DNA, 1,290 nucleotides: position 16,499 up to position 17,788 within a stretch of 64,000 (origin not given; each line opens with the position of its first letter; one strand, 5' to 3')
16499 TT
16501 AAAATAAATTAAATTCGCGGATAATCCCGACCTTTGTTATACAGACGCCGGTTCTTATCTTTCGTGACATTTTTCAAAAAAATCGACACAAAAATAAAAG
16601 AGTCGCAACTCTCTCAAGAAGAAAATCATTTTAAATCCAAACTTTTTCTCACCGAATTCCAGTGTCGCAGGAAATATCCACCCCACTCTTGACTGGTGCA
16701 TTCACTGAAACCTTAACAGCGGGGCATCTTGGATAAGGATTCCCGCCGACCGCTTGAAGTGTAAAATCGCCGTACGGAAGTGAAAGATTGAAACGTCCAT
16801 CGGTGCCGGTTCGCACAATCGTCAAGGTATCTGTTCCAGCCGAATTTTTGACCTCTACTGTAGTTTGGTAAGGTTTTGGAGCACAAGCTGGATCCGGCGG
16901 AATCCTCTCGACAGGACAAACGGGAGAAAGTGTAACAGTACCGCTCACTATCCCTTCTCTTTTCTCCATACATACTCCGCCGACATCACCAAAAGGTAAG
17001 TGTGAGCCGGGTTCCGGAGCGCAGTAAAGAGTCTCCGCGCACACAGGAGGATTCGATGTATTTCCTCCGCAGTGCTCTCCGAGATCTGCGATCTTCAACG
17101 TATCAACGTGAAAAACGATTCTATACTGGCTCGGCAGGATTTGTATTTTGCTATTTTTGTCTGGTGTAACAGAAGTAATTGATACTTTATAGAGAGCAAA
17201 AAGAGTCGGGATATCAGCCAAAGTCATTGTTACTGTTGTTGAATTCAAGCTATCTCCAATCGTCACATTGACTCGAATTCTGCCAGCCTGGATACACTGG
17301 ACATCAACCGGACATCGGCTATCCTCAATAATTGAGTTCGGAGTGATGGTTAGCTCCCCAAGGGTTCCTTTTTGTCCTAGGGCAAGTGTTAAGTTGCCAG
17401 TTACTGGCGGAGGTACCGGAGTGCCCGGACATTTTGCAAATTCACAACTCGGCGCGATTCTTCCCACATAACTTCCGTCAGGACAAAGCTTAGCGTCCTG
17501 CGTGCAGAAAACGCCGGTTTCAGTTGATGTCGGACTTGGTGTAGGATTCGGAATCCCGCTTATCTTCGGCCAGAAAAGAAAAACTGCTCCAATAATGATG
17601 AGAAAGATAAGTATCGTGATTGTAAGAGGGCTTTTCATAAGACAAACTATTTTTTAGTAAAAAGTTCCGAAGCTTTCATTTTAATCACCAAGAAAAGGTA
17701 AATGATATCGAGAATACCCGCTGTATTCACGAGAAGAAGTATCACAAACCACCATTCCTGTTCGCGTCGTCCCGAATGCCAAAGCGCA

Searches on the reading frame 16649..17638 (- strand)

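Call 41: search_protein_families(library=pfam, proteins=[window:16649-17638:-], max_evalue=10)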
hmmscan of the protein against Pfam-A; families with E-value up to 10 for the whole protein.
window:16649-17638:- (329 aa): 1 family
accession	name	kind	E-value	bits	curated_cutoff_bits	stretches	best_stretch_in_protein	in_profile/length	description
PF19079.5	CFSR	-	0.062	14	27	1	260-281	20-41/49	Collagen-flanked surface repeat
